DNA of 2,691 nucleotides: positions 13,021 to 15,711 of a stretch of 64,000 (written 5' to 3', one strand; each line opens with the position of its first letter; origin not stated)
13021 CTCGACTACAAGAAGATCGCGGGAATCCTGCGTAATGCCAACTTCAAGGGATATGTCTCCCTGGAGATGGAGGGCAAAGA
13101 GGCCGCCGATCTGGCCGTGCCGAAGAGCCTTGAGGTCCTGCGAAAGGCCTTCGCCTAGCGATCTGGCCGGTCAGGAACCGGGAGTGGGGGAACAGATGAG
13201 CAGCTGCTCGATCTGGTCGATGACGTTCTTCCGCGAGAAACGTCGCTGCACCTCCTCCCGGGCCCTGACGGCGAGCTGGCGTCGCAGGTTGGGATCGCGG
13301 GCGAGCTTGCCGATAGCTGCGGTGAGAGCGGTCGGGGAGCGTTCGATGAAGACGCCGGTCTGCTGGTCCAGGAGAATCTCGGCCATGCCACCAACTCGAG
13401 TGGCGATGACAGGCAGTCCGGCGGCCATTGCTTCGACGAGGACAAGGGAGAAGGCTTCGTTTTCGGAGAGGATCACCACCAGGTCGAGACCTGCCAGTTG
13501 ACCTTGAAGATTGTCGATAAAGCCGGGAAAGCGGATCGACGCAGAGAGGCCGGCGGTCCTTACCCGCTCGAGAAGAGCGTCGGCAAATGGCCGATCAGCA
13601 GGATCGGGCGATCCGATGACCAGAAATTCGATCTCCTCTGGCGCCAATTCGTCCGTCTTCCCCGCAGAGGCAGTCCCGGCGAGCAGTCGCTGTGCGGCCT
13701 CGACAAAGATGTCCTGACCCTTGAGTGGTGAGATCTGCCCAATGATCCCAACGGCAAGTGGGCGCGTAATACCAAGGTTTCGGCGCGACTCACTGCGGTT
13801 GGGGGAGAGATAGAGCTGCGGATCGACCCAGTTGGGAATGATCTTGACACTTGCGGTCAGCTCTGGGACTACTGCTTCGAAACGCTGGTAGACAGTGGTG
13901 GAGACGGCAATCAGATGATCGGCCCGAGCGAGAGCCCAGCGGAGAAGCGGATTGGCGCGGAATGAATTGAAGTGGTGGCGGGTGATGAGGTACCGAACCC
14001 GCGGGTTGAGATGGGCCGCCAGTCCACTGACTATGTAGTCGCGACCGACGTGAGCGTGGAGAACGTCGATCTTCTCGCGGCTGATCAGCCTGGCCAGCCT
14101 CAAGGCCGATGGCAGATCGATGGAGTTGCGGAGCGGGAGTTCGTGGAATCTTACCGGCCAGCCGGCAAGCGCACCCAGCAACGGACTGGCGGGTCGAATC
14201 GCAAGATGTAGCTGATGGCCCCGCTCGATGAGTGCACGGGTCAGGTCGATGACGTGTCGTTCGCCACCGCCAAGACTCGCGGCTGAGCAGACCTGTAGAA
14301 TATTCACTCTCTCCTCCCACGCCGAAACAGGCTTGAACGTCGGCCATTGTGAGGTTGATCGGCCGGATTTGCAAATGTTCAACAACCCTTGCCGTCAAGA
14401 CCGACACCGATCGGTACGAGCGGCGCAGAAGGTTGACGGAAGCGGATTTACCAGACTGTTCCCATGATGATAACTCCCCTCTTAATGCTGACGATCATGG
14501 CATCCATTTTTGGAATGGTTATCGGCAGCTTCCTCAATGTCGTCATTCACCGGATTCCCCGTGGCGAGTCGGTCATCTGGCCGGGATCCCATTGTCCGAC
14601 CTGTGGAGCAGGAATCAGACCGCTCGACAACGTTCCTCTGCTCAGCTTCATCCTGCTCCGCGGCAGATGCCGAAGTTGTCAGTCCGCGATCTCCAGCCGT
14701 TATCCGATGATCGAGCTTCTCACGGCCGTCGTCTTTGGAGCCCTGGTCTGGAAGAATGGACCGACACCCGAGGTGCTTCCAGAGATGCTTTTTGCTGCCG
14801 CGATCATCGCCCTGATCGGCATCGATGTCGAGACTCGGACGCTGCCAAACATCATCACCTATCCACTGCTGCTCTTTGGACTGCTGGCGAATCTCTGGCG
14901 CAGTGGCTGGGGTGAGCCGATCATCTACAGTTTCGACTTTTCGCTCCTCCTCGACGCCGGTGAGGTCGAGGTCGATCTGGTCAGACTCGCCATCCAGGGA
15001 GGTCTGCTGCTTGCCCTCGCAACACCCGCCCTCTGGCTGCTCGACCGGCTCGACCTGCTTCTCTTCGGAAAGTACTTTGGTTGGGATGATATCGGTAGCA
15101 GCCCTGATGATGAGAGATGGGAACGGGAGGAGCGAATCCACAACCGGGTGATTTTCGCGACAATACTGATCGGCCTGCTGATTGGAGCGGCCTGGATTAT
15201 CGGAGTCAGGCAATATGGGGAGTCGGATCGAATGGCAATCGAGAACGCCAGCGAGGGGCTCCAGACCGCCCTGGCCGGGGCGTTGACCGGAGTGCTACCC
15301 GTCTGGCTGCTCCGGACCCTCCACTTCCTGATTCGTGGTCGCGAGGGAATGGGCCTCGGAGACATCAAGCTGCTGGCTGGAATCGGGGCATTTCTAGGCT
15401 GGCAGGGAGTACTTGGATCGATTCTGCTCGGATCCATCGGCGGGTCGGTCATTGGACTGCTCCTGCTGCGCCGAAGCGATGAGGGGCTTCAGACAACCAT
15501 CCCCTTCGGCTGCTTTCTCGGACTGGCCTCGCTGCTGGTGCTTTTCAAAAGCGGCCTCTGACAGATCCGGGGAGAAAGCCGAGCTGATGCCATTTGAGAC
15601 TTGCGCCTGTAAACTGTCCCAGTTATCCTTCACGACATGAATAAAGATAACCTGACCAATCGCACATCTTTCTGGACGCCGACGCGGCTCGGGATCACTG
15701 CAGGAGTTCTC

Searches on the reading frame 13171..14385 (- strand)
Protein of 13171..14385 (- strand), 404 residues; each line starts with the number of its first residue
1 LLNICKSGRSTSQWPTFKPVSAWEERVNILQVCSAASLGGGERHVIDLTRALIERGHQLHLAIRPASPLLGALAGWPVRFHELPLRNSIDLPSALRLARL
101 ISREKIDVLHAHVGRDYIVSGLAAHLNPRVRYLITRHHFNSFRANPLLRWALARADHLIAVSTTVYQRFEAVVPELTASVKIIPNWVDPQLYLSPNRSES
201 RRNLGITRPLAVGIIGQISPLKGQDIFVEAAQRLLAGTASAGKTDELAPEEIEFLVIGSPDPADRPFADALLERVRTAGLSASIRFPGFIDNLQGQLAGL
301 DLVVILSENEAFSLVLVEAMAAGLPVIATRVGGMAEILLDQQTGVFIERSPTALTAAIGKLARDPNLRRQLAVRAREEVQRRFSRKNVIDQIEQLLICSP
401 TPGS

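Call 61: search_protein_families(library=pfam, proteins=[window:13171-14385:-], max_evalue=0.00001)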
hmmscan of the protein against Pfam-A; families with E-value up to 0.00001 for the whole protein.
window:13171-14385:- (404 aa): 7 families
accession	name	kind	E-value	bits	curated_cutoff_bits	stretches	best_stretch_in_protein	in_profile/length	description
PF00534.26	Glycos_transf_1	-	6.8e-27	94.5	26.4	1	198-377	3-171/172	Glycosyl transferases group 1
PF13439.12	Glyco_transf_4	-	3e-26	92.9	28.5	1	39-190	2-169/170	Glycosyltransferase Family 4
PF13692.12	Glyco_trans_1_4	-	3.3e-26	92.7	27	1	212-364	4-142/142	Glycosyl transferases group 1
PF20706.3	GT4-conflict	-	1.4e-17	64.2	26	1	152-391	144-384/385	Family 4 Glycosyltransferase in conflict systems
PF13579.12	Glyco_trans_4_4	-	1.1e-16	62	29.7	1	39-186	1-158/158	Glycosyl transferase 4-like domain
PF13477.12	Glyco_trans_4_2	-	7.6e-12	46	23.4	1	41-162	9-139/139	Glycosyl transferase 4-like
PF13524.12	Glyco_trans_1_2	-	3.8e-09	37.1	25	1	305-393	56-143/144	Glycosyl transferase-like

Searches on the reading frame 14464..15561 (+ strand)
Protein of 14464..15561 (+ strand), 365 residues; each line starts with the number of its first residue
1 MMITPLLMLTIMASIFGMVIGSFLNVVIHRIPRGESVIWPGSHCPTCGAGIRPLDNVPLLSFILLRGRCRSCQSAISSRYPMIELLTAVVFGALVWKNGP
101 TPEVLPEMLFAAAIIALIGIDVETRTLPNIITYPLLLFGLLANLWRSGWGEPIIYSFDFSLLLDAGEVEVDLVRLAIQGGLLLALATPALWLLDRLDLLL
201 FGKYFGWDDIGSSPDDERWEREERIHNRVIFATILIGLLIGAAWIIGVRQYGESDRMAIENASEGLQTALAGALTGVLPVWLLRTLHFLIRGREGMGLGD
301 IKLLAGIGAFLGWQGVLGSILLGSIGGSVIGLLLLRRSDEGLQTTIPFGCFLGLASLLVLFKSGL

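Call 61: search_protein_families(library=pfam, proteins=[window:14464-15561:+], max_evalue=0.00001)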
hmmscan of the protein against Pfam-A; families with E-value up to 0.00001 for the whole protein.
window:14464-15561:+ (365 aa): 2 families
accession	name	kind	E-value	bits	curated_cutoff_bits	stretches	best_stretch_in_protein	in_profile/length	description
PF06750.18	A24_N_bact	-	6.2e-36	122.8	23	1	15-97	1-83/84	Bacterial Peptidase A24 N-terminal domain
PF01478.23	Peptidase_A24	-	3.2e-16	60.1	26.5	1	223-332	18-104/104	Type IV leader peptidase family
